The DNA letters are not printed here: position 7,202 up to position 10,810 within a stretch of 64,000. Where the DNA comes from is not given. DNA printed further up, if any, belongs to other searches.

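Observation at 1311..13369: Tandem array of four mosaic T9SS-cargo paralogs: conserved N- and C-terminal modules, hypervariable middle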

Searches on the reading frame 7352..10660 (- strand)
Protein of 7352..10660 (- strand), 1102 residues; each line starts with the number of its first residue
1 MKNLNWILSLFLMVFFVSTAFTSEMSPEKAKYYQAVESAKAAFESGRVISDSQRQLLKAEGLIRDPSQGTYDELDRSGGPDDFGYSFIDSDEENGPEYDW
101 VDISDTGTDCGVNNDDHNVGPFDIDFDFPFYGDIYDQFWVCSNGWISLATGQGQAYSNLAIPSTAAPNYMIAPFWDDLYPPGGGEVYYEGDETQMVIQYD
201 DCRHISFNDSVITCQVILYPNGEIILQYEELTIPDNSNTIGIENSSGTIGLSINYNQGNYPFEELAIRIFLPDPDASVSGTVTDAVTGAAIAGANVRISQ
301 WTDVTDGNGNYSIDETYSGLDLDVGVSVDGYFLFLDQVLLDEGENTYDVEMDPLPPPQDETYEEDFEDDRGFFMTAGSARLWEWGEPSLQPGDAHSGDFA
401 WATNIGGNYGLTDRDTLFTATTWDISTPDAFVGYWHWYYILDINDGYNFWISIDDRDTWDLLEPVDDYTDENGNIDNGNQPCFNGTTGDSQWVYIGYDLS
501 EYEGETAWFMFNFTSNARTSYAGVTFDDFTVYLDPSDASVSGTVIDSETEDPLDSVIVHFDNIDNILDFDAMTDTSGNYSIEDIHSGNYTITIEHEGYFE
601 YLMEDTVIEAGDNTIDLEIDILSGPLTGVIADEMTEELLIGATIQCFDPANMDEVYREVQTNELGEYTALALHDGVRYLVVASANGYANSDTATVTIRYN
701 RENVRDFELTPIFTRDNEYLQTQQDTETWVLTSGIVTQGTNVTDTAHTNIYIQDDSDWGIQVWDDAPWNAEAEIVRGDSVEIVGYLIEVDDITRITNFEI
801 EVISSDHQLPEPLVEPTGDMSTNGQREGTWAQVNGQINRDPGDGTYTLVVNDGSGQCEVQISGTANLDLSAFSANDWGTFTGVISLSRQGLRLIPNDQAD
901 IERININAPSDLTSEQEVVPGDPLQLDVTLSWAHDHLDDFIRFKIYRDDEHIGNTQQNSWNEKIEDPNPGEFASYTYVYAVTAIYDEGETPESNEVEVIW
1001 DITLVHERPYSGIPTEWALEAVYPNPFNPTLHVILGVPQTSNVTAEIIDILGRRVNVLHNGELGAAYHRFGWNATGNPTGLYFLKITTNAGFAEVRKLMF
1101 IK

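Call 6: search_protein_families(library=pfam, proteins=[window:7352-10660:-], max_evalue=0.01)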
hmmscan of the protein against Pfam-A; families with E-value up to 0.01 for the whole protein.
window:7352-10660:- (1102 aa): 9 families
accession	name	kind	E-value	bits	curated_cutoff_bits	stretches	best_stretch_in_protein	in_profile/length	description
PF13620.12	CarboxypepD_reg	-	2.7e-29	101.8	32.3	3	539-614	1-75/82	Carboxypeptidase regulatory-like domain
PF13715.12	CarbopepD_reg_2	-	3.9e-21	75.3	32.2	2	540-618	1-73/88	CarboxypepD_reg-like domain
PF18962.6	Por_Secre_tail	-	3.9e-08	33.9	27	1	1022-1093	1-69/75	Secretion system C-terminal sorting domain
PF22902.2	NOMO1-like_9th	-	2.9e-07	30.6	27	0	643-688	17-61/75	BOS complex subunit NOMO1-like, beta sandwich domain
PF17802.7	SpaA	-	2.3e-05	24.9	23.1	0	632-701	9-80/91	Prealbumin-like fold domain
PF17210.9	SdrD_B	-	0.0002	22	29.7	1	546-601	17-72/112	SdrD B-like domain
PF06119.19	NIDO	-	0.00021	21.8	25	1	137-197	2-59/186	Nidogen-like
PF20773.4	InhA-like_MAM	-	0.0021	18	26.9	1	466-534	98-165/191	Immune inhibitor A-like, MAM domain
PF14686.12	fn3_3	-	0.0079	16.4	24.4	1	540-613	5-72/75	Polysaccharide lyase family 4, domain II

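Call 7: search_protein_families(library=ncbifam, proteins=[window:7352-10660:-], max_evalue=0.01)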
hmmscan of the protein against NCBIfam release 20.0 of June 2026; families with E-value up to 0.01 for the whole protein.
window:7352-10660:- (1102 aa): 3 families
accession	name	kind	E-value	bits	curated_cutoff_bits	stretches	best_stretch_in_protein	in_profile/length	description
NF052345.1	S_layer_anammox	exception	2e-15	55.3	1400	3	529-616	1304-1388/1596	Kustd1514 family S-layer glycoprotein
TIGR04183.1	Por_Secre_tail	domain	4.5e-09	36.1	23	1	1022-1098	1-69/72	T9SS type A sorting domain-containing protein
TIGR04203.1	RPT_S_cricet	repeat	0.0053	16.9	60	0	840-855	8-23/38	TIGR04203-type repeat-containing surface protein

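Call 27: search_solved_structures(query=window:7352-10660:-, max_evalue=1)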
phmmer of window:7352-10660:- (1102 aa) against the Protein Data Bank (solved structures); distinct sequences matched with E-value up to 1: 3.
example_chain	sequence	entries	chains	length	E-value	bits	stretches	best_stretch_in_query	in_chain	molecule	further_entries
4iyk_A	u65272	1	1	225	0.092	13.9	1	532-619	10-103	Uncharacterized protein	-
7eh9_A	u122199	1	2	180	0.1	13.8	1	1040-1093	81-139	Basal-body rod modification protein FlgD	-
7bhq_A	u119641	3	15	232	0.17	13.1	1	1040-1093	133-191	Basal-body rod modification protein FlgD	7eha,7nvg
